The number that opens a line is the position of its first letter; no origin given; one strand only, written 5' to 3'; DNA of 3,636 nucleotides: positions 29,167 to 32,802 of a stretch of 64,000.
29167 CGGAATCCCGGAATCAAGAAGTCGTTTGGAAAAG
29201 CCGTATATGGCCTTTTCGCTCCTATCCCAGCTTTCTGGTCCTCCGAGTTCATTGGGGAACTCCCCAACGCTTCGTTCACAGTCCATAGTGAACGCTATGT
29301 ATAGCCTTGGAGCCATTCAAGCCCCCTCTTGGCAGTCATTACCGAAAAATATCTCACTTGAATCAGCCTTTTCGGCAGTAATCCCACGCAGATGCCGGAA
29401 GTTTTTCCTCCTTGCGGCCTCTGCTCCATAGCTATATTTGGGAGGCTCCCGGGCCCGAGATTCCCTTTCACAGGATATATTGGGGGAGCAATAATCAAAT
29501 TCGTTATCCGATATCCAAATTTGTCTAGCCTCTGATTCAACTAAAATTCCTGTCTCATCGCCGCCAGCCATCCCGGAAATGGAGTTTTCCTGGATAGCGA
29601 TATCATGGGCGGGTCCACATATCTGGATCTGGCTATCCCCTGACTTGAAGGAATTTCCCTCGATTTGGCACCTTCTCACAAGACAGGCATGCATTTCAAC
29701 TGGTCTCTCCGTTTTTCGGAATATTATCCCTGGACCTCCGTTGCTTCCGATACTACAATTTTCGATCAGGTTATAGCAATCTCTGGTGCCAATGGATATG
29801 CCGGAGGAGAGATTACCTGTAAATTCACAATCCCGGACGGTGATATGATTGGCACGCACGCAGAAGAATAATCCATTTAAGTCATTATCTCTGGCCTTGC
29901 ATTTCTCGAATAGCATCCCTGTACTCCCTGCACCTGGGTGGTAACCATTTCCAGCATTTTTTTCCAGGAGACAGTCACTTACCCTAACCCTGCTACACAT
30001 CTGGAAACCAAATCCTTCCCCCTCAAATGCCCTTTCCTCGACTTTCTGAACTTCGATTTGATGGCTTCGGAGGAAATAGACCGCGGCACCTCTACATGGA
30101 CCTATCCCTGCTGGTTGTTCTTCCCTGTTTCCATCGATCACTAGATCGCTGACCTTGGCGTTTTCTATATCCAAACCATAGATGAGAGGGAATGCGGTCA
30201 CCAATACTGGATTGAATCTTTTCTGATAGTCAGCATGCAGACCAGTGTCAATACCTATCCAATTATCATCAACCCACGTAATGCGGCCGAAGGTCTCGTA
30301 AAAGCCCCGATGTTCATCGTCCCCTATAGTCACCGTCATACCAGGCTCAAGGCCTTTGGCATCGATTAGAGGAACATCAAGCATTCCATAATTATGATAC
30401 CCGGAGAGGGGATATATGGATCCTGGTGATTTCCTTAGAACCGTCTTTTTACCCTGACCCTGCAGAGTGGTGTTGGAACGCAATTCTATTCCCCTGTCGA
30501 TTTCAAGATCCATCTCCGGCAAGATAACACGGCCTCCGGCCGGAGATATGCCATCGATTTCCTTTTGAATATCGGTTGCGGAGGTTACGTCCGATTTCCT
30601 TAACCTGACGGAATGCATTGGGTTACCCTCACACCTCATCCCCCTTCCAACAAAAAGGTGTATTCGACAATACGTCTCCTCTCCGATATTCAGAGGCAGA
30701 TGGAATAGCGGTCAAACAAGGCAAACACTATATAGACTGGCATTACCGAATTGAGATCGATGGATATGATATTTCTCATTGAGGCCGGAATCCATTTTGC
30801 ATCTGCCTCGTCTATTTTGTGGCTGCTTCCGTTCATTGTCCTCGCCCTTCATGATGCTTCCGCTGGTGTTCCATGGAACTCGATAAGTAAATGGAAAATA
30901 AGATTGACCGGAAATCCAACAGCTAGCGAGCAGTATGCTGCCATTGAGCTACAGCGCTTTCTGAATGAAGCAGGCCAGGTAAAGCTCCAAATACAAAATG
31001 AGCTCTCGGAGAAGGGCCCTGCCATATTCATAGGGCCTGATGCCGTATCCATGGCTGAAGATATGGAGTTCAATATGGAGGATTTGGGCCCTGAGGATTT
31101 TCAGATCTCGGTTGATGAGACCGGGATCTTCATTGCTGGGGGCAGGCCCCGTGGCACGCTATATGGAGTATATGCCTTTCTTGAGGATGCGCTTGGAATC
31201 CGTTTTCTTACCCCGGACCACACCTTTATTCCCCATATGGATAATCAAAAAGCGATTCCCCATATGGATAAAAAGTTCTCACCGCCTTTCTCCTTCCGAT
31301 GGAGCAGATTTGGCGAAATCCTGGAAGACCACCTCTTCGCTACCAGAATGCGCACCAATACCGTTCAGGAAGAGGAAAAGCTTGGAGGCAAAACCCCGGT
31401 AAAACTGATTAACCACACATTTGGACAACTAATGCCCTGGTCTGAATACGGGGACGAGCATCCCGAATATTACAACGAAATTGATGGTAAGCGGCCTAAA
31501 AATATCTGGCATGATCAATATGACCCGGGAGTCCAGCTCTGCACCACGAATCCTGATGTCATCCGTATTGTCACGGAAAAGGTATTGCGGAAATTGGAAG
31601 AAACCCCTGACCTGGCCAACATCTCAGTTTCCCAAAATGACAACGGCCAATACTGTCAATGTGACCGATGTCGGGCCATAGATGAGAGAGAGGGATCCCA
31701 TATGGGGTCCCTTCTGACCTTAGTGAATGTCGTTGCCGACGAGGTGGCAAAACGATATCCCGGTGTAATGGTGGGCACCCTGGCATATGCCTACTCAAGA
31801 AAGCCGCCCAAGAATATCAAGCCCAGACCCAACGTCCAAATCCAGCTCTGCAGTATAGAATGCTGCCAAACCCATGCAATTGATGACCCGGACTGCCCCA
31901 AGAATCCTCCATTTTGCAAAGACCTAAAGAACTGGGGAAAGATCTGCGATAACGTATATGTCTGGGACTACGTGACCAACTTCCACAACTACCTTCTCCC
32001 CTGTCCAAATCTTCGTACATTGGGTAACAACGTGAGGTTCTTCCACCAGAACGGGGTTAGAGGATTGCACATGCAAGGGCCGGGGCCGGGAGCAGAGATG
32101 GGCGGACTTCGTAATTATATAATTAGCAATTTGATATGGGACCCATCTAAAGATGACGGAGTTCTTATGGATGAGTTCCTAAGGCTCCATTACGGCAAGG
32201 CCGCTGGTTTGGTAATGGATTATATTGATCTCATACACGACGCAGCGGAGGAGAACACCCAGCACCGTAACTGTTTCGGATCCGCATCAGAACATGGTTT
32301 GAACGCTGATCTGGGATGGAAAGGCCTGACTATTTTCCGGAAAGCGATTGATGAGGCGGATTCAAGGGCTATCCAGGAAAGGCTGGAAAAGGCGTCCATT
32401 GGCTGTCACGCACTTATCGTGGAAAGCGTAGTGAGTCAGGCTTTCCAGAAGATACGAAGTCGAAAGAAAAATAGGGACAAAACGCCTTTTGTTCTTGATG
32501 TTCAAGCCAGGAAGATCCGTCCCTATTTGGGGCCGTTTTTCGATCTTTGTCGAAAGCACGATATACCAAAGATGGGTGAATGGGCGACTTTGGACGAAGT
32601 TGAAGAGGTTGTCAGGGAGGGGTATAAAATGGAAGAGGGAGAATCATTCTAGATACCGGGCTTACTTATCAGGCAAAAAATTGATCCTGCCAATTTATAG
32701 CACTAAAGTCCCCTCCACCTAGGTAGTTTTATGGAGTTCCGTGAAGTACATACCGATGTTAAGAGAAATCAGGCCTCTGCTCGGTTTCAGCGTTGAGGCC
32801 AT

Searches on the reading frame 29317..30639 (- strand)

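Call 93: search_protein_families(library=pfam, proteins=[window:29317-30639:-], max_evalue=0.00001)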
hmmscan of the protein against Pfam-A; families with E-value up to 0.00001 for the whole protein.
window:29317-30639:- (440 aa): 2 families
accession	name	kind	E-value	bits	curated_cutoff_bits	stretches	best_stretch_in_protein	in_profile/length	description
PF13229.12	Beta_helix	-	3.5e-16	59.7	25.9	1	262-392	7-122/158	Right handed beta helix region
PF05048.19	NosD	-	4.7e-09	36.4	23.6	0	165-309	26-157/212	Periplasmic copper-binding protein (NosD)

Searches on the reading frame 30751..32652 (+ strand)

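Call 93: search_protein_families(library=pfam, proteins=[window:30751-32652:+], max_evalue=0.00001)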
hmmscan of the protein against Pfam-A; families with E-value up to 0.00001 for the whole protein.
window:30751-32652:+ (633 aa): 1 family
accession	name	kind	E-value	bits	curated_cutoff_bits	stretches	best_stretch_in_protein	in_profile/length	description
PF16126.11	DUF4838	-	2e-96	323.4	26.6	1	152-493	1-325/325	Domain of unknown function (DUF4838)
